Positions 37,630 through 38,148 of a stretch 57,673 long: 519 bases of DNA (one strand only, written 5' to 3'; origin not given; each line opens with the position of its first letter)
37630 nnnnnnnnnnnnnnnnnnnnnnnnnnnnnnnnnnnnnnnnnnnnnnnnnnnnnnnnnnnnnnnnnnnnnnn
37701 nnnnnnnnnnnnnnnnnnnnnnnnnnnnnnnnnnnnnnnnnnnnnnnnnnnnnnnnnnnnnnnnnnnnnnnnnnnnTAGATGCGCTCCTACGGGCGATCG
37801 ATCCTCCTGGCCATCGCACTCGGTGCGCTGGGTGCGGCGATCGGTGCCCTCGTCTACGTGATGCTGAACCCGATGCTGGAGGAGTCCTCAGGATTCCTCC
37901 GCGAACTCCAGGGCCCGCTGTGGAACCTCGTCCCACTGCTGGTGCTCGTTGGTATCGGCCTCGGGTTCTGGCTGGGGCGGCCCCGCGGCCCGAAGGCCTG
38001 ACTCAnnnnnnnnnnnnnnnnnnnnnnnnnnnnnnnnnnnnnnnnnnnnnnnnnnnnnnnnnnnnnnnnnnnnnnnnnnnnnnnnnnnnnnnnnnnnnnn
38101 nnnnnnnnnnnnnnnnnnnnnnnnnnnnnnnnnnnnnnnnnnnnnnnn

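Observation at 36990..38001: Heliorhodopsin with an abutting 73-aa two-helix membrane ORF: possible photoreceptor-partner unit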

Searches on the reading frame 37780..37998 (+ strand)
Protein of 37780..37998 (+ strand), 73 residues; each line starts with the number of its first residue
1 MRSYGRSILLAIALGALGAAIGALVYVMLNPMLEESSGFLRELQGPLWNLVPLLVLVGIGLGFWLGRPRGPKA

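Call 3: search_protein_families(library=pfam, proteins=[window:37780-37998:+], max_evalue=0.01)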
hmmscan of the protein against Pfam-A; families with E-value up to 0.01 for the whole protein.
window:37780-37998:+ (73 aa): 0 families

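Call 5: find_homologous_proteins(query=window:37780-37998:+, max_evalue=0.01)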
Query window:37780-37998:+ (73 aa): 5 proteins with E <= 0.01 among 81 candidates.
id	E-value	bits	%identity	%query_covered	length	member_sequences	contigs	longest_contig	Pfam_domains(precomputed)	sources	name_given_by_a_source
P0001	7.4e-35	136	93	100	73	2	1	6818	-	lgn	-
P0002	1.6e-32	129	83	99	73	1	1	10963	-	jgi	jgi:hypothetical protein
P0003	3.0e-29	118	83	97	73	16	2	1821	-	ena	-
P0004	2.8e-26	109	82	90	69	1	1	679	-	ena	-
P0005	1.6e-17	81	91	59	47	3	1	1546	-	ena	-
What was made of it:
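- Only 5 close homologues turned up in the word-indexed search (call 5).
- Tried and rejected: Word-indexed protein search with the small ORF gave only 5 near-identical hits (call 5) and suggested an orphan.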

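Call 10: find_encoding_contigs(protein=P0002, flank=6000)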
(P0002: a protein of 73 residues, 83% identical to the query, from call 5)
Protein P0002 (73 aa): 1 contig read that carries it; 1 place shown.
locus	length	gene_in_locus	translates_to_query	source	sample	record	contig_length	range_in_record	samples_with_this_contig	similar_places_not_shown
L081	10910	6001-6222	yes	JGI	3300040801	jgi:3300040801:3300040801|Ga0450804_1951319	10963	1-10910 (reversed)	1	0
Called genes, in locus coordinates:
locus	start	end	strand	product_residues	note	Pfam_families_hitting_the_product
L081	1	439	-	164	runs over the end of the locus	?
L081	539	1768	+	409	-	PF13439:Glyco_transf_4, PF13579:Glyco_trans_4_4, PF20706:GT4-conflict, PF00534:Glycos_transf_1, PF13692:Glyco_trans_1_4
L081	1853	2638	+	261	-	PF00005:ABC_tran, PF13304:AAA_21 (faint)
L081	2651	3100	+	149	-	PF01957:NfeD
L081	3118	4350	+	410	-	PF01145:Band_7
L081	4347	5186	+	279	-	PF00588:SpoU_methylase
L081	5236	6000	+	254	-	PF18761:Heliorhodopsin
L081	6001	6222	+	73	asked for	-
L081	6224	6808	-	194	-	PF04073:tRNA_edit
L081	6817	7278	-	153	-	PF00588:SpoU_methylase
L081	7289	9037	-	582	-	PF00425:Chorismate_bind, PF01063:Aminotran_4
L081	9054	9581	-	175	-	PF01161:PBP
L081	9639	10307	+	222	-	PF27531:MT3502_N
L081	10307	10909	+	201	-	?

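Call 11: find_encoding_contigs(protein=P0001, flank=6000)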
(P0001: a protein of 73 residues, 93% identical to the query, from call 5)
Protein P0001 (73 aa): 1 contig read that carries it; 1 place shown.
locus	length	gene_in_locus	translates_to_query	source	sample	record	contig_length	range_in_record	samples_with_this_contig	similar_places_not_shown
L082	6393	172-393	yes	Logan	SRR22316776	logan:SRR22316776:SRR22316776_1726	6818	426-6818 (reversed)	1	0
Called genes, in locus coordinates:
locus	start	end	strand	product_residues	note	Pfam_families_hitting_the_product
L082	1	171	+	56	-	?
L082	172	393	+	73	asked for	-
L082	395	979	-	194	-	PF04073:tRNA_edit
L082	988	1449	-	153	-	PF00588:SpoU_methylase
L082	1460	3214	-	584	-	PF00425:Chorismate_bind, PF01063:Aminotran_4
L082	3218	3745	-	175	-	PF01161:PBP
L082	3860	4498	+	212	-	PF27531:MT3502_N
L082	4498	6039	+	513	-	PF00817:IMS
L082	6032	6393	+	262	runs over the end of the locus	?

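Call 12: find_encoding_contigs(protein=P0003, flank=3000)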
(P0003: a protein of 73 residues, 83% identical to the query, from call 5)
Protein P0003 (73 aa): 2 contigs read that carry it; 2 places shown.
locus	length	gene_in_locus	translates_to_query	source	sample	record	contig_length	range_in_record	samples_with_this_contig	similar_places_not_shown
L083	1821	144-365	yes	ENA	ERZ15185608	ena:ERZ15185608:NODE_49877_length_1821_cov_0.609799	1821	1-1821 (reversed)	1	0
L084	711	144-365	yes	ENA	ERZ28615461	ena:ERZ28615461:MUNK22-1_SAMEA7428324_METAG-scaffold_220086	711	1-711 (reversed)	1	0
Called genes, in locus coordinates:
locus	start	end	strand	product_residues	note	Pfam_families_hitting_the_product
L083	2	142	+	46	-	?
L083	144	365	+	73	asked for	-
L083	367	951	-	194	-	PF04073:tRNA_edit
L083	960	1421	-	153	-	PF00588:SpoU_methylase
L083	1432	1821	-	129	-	?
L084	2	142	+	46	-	?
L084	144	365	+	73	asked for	-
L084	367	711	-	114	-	?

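Call 13: find_encoding_contigs(protein=P0004, flank=3000)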
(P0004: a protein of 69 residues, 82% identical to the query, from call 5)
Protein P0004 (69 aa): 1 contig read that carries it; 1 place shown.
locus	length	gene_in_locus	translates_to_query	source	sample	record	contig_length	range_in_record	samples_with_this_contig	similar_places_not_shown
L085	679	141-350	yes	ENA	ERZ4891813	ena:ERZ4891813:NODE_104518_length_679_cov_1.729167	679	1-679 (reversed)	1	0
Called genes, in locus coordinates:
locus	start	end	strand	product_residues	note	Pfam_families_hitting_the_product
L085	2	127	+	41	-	?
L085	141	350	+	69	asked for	-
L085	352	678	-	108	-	?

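Call 14: find_encoding_contigs(protein=P0005, flank=3000)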
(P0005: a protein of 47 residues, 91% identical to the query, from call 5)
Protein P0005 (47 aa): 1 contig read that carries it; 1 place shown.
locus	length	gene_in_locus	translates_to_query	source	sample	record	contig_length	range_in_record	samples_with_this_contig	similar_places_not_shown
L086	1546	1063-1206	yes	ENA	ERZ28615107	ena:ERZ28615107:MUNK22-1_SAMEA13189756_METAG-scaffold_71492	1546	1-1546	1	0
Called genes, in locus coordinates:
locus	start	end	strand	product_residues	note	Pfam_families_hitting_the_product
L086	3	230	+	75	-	?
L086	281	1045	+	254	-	PF18761:Heliorhodopsin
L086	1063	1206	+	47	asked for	-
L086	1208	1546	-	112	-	?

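Call 30: search_protein_representatives(alignment_id=A1)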
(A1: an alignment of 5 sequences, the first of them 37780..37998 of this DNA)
Query: 5 sequences, 73 profile positions. Proteins with E-value up to 0.001 (for the whole library): 63; up to 1e-10: 13; up to 1e-30: 0. The best 63 are listed.
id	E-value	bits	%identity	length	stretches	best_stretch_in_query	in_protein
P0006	5.3e-17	77.8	-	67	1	5-70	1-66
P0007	3.5e-14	68.8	-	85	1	11-68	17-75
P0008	4.0e-13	65.4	-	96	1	9-73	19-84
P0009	6.3e-13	64.7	-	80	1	9-71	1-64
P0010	8.3e-13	64.3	-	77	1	9-62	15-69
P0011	1.1e-12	64.0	-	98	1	9-66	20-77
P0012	3.3e-12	62.4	-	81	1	10-63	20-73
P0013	8.9e-12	61.1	-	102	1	7-69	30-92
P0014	1.4e-11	60.4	-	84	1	9-65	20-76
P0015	4.1e-11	58.9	-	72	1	9-65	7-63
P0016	4.1e-11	58.9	-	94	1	15-66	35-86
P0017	5.6e-11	58.5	-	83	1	8-67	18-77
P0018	7.3e-11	58.1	-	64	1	12-67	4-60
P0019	1.8e-10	56.9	-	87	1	10-69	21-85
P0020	6.2e-10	55.1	-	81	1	5-68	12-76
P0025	5.8e-09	52.0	-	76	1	9-69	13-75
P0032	3.9e-08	49.4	-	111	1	7-67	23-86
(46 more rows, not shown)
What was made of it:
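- It is a member of a wider family: 63 representatives at E<=1e-3 and 13 at E<=1e-10 (call 30).
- Tried and rejected: The full HMMER profile search then showed a real wider family (call 30), so 'orphan or de novo ORF' was rejected.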

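Call 34: find_homologous_proteins(query=A2, max_evalue=0.001)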
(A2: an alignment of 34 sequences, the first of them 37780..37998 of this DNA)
Query A2 (34 sequences) (73 aa, profile of the alignment): 77 proteins with E <= 0.001 among 8000 candidates.
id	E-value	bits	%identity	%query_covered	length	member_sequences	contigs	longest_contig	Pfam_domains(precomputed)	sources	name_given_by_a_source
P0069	5.2e-27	111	53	78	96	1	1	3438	-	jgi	jgi:H+/Cl- antiporter ClcA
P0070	1.0e-26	110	46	97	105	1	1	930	-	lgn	-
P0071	8.4e-26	107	58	90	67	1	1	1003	-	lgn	-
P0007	1.0e-25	107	71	56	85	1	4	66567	-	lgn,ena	-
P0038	1.2e-25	107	49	59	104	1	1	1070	-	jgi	jgi:H+/Cl- antiporter ClcA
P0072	1.7e-25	106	54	68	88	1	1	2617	-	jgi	-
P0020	1.8e-25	106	43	58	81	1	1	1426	-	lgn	-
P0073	2.4e-25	106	56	92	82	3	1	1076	-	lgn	-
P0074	3.8e-25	105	51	96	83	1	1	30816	-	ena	-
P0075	5.4e-25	105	59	60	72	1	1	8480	-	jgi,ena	-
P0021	5.5e-25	105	59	53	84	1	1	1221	-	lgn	-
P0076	5.9e-25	105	62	75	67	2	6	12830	-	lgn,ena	-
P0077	7.7e-25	104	52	82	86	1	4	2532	-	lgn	-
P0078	8.3e-25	104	57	73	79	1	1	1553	-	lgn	-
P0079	9.4e-25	104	57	67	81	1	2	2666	-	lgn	-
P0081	2.2e-24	103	48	74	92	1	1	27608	-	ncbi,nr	ncbi:MAG TPA: hypothetical protein VML96_04515 [Egibacteraceae bacterium]|nr:hypothetical protein [E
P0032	4.0e-24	102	45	84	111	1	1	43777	-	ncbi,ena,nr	ncbi:MAG TPA: hypothetical protein VK906_17020 [Egicoccus sp.]|nr:hypothetical protein [Egicoccus sp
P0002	1.3e-23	100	83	99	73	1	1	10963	-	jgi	jgi:hypothetical protein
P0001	2.0e-23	100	93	100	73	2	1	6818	-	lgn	-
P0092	2.1e-22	96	45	88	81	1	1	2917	-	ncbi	-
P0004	1.0e-21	94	82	90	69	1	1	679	-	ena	-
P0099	1.1e-21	94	51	64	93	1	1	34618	-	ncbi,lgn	-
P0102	1.8e-21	93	63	44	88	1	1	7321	-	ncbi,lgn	-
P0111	8.5e-21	91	53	62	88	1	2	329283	-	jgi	jgi:cell division protein FtsX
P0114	1.1e-20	91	47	85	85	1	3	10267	-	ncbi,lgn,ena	-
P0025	1.1e-19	88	52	84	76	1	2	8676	-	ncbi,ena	-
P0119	1.8e-19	87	50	62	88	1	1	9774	-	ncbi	-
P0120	2.1e-19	87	46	62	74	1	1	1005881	-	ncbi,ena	-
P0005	2.3e-14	71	91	59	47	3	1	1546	-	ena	-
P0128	1.6e-8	52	48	62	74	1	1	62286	-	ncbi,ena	-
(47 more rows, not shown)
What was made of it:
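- Closest known: Unnamed actinobacterial small hairpin proteins. Same: Same family: profile E-values down to 5e-17 (call 30) and 1e-24 or better in call 34.
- Tried and rejected: This also explains the spurious JGI names 'ClcA' and 'FtsX' seen in call 34.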

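Call 35: find_related_loci(query=A2, collection=metagenome_contigs, flank=4000)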
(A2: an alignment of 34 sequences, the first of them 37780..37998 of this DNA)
Query A2 (73 aa) in metagenome_contigs; peptide patterns used: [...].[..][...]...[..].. (x = any residue, [..] = any of these).
50 stretches matched a pattern; 24 encode a relative of the query (tblastn E <= 1e-3); 24 distinct loci.
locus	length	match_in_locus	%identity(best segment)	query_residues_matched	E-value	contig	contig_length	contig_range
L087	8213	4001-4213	83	1-71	7e-23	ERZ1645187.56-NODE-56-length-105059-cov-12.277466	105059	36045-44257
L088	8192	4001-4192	56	6-69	8e-20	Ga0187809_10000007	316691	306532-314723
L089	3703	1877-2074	53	1-70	1e-18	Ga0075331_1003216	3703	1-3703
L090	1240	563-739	54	6-64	4e-16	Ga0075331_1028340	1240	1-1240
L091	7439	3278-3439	54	5-58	9e-16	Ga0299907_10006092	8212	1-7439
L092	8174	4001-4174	59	6-64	9e-16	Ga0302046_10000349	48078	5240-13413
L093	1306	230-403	59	6-64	1e-15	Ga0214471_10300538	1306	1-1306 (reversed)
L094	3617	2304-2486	49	5-65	3e-14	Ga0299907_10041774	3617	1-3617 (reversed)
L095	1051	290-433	56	15-62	4e-14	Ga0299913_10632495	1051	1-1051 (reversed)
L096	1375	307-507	51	7-73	2e-13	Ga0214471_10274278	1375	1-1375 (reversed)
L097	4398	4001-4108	64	20-55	9e-13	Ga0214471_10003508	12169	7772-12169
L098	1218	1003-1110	69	20-55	3e-12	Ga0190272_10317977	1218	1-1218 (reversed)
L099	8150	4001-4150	54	25-73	5e-12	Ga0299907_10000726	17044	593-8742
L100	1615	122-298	48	1-60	2e-11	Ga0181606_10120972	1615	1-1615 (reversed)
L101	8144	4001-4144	48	11-58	9e-11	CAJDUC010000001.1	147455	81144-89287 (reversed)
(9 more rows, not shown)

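Call 36: find_encoding_contigs(protein=P0007, flank=5000, max_places=2)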
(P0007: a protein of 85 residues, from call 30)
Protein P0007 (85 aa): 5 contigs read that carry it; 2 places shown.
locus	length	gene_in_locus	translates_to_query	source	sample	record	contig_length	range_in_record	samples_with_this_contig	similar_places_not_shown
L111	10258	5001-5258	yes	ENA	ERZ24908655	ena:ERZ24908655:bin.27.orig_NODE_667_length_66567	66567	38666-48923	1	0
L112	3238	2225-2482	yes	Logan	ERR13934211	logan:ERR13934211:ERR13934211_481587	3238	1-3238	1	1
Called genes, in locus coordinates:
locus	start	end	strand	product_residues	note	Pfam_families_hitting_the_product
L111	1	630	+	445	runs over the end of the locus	PF03453:MoeA_N, PF00994:MoCF_biosynth, PF03454:MoeA_C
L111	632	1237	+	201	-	PF13302:Acetyltransf_3, PF00583:Acetyltransf_1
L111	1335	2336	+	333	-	-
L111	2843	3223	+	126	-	-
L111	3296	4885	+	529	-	PF00717:Peptidase_S24 (weak)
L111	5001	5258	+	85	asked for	-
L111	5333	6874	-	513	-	PF02366:PMT, PF16192:PMT_4TMC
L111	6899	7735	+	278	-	PF00590:TP_methylase, PF23016:RsmI_C (weak)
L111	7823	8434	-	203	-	PF00857:Isochorismatase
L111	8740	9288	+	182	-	PF18741:MTES_1575 (weak)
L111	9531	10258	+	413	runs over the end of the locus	PF01436:NHL (faint), PF07995:GSDH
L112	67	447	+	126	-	-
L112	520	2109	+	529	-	PF00717:Peptidase_S24 (weak)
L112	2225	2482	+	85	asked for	-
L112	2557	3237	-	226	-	?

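Call 37: find_encoding_contigs(protein=P0032, flank=5000, max_places=2)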
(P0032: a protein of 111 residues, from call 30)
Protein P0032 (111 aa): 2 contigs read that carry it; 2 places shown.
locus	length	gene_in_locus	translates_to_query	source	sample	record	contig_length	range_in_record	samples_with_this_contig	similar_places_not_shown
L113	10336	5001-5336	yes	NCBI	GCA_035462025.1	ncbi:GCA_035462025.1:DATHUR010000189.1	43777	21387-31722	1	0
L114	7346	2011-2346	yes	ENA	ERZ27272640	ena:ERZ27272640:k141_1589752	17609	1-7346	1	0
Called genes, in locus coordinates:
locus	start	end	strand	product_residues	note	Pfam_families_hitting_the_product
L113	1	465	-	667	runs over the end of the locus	PF00270:DEAD (weak), PF04851:ResIII, PF17757:UvrB_inter, PF27431:UvrB_3rd, PF00271:Helicase_C, PF12344:UvrB, PF02151:UVR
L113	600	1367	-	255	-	PF01590:GAF, PF13185:GAF_2, PF13492:GAF_3, PF03861:ANTAR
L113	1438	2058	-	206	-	PF01121:CoaE, PF13189:Cytidylate_kin2 (faint), PF13238:AAA_18 (weak), PF13671:AAA_33 (faint)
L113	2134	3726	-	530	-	PF00575:S1, PF21710:Spt6_S1 (faint), PF00575:S1, PF23459:S1_RRP5 (weak), PF00575:S1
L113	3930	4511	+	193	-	PF03352:Adenine_glyco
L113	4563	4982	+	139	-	-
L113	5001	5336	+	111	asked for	-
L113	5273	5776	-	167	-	PF01243:PNPOx_N (weak)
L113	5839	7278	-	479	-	PF06762:LMF1, PF25179:LMF1_C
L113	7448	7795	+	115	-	PF03793:PASTA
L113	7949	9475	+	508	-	PF13200:DUF4015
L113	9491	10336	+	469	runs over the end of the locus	PF03062:MBOAT, PF13813:MBOAT_2 (faint)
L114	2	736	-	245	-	?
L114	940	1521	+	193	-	PF03352:Adenine_glyco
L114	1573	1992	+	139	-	-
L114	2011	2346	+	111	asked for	-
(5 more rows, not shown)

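Call 56: list_cluster_members(proteins=[P0081, P0099, P0102, P0114, P0119, P0120, P0025, P0128, P0092, P0032])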
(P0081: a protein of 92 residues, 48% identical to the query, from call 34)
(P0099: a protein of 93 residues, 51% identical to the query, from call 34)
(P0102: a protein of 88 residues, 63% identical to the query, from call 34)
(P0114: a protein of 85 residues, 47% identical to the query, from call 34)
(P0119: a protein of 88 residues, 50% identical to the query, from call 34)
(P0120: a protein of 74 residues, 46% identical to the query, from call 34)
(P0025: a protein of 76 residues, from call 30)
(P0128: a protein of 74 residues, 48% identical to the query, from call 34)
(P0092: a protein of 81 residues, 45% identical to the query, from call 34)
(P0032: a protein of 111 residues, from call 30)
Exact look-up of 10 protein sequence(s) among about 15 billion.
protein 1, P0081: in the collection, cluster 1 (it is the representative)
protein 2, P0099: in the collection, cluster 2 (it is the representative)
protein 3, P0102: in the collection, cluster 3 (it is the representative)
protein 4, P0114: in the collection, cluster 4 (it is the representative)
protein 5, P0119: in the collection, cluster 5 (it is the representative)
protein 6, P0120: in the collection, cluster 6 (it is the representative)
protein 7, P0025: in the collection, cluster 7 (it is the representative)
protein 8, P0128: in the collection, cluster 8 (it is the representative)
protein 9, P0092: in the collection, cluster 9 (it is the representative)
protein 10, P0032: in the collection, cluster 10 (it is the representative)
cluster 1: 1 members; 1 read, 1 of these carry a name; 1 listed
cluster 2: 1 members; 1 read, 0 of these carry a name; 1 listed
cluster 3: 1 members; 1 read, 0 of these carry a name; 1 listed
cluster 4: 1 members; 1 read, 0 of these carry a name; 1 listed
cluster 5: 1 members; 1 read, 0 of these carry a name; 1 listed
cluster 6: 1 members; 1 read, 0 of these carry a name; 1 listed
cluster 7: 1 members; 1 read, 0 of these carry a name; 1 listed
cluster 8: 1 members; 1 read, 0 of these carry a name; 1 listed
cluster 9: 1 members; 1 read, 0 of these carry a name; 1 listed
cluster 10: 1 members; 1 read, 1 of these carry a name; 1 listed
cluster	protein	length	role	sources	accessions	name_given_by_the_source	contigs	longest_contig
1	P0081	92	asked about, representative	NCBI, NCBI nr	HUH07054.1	MAG TPA: hypothetical protein VML96_04515 [Egibacteraceae bacterium] | hypothetical protein [Egibacteraceae bacterium]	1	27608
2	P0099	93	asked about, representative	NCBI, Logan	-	-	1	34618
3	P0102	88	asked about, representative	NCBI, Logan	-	-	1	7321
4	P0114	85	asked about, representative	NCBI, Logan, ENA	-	-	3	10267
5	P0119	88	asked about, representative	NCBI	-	-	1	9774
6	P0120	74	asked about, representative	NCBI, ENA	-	-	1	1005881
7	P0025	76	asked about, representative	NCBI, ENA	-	-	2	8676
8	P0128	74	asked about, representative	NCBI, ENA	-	-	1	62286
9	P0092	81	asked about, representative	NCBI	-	-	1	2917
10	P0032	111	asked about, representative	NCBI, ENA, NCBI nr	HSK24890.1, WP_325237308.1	MAG TPA: hypothetical protein VK906_17020 [Egicoccus sp.] | hypothetical protein [Egicoccus sp.]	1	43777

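Call 61: predict_structure(alignment_id=A2)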
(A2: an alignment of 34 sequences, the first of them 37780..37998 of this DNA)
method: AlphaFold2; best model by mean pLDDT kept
length: 73 residues; sequences in the alignment: 34
mean_pLDDT: 92.9   pTM: 0.76
mean pLDDT of the five models: 92.9, 92.7, 91.3, 90.8, 89.7
residues with pLDDT >= 90: 62; 70-90: 7; 50-70: 4; < 50: 0
segments of 3 or more residues with pLDDT < 50: none
pLDDT, mean of each block of 10 residues (from residue 1): 85 98 97 94 94 98 91 66
secondary structure, 60 per line:
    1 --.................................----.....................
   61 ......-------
elements in order: H3-35 H40-66
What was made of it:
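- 37780..38001 (+): Gene for a 73-aa helical-hairpin membrane protein of an unnamed actinobacterial family. TM1 carries a glycine-zipper-like G15-x2-G18-x3-G22, and the helix ends around the tip carry N30-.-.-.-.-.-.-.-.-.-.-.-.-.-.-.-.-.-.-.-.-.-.52. AF2 gives a hairpin, H3-35 and H40-66, pLDDT 92.9 (call 61).
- The hairpin model has pLDDT 92.9 (call 61). The AF2 hairpin is confident (call 61).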

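Call 64: fold_search(model_id=the predicted structure, library=pdb)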
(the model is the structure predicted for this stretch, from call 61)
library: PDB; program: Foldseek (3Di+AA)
matches with E <= 10: 70; with E <= 0.001: 0
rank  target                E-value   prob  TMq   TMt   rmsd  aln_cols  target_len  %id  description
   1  7p2y_J                1.7e+00  0.44  0.49  0.46   6.1        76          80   21  F1Fo-ATP synthase from Acinetobacter baumannii (state 1) (released 2022-02-02)
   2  9o1a_I                1.9e+00  0.38  0.49  0.44   4.9        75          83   23  Pseudomonas aeruginosa ATPase State1 F1Fo focused (released 2025-12-10)
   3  4cbj_A                2.1e+00  0.41  0.51  0.53   3.8        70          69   17  The c-ring ion binding site of the ATP synthase from Bacillus pseudofirmus OF4 is adapted to alkaliphilic cell physiol (released 2014-05-28)
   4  2x2v_A                2.4e+00  0.21  0.37  0.39   8.2        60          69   23  Structural basis of a novel proton-coordination type in an F1Fo-ATP synthase rotor ring (released 2010-08-18)
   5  9b77_A                2.8e+00  0.20  0.44  0.14   8.6        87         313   22  Cryo-EM Structure of the Glycosyltransferase ArnC from Salmonella enterica in the Apo State Determined on Krios micros (released 2025-02-05)
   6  3zo6_A                3.0e+00  0.33  0.51  0.53   3.7        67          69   22  Crystal structure of Bacillus pseudofirmus OF4 mutant ATP synthase c12 ring. (released 2013-05-01)
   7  9f5x_e                3.0e+00  0.30  0.47  0.21   4.3        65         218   17  Structure of the Chlamydomonas reinhardtii respiratory supercomplex I1 III2 IV2 (released 2025-03-12)
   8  6n2d_c0               3.0e+00  0.25  0.44  0.44   5.2        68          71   31  Bacillus PS3 ATP synthase membrane region (released 2019-02-20)
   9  7wem_MODEL_1_A        3.3e+00  0.44  0.59  0.60   3.7        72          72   26  Solid-state NMR Structure of TFo c-Subunit Ring (released 2022-08-10)
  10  8vxh_A                3.3e+00  0.15  0.42  0.13   9.2        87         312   18  Cryo-EM Structure of the Glycosyltransferase ArnC from Salmonella enterica in the Apo State Determined on Talos Arctic (released 2025-02-05)
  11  3v3c_F                3.7e+00  0.15  0.41  0.40   6.0        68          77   16  Crystal Structure of Chloroplast ATP synthase c-ring from Pisum sativum (released 2012-10-03)
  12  7q21_K                3.7e+00  0.14  0.37  0.41   5.5        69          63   17  III2-IV2 respiratory supercomplex from Corynebacterium glutamicum (released 2022-02-02)
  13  5t4o_M                4.0e+00  0.25  0.53  0.52   5.0        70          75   14  Autoinhibited E. coli ATP synthase state 1 (released 2016-12-28)
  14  9nyc_A                4.0e+00  0.11  0.35  0.13   5.3        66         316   18  Cryo-EM structure of the glycosyltransferase GtrB in the substrate-bound state (released 2025-12-17)
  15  1l6t_MODEL_1_A        4.2e+00  0.20  0.46  0.44   4.1        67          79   15  STRUCTURE OF ALA24/ASP61 TO ASP24/ASN61 SUBSTITUTED SUBUNIT C OF ESCHERICHIA COLI ATP SYNTHASE (released 2002-07-24)
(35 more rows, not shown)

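Call 66: search_protein_families(library=ncbifam, alignment_id=A2, max_evalue=0.1)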
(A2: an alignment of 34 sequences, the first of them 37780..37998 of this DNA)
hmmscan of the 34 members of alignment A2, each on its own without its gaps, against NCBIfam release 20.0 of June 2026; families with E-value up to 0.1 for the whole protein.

A. member 1, window:37780-37998:+ (73 aa): 2 families
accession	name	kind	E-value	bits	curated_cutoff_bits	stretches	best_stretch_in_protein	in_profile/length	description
NF047767.1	LBF_2804_fam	subfamily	0.0048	16.2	80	1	5-60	35-91/352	LBF_2804 family protein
NF038216.1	ABZJ_00895_fam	subfamily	0.026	14.4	33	1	8-65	67-122/134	ABZJ_00895 family protein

B. families by the number of members that match (of 34 scanned): 22 families
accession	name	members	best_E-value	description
NF038216.1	ABZJ_00895_fam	6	0.00016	ABZJ_00895 family protein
NF053524.1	thylo_ssl2009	4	0.0081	ssl2009 family thylakoid membrane protein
NF047767.1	LBF_2804_fam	3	0.0048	LBF_2804 family protein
TIGR00439.2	FtsX_Gneg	3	0.044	permease-like cell division protein FtsX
TIGR04408.1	LptG_lptG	2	0.0007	LPS export ABC transporter permease LptG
NF002505.0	PRK01862.1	2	0.0092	ClcB-like voltage-gated chloride channel protein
NF033740.0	MarP_fam_protase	2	0.029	MarP family serine protease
NF003646.0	PRK05286.1-4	1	0.002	quinone-dependent dihydroorotate dehydrogenase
NF011483.0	PRK14893.1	1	0.014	V-type ATP synthase subunit K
NF051874.1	PVV_CTERM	1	0.016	PVV-CTERM domain-containing choice-of-anchor G protein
NF010792.0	PRK14196.1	1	0.017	fluoride efflux transporter CrcB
TIGR01148.1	mtrC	1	0.019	tetrahydromethanopterin S-methyltransferase subunit MtrC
NF003640.0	PRK05277.1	1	0.026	H(+)/Cl(-) exchange transporter ClcA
NF041681.1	HGxxPAAW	1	0.043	HGxxPAAW family protein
NF041479.2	spor_membprot_YtrI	1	0.045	sporulation membrane protein YtrI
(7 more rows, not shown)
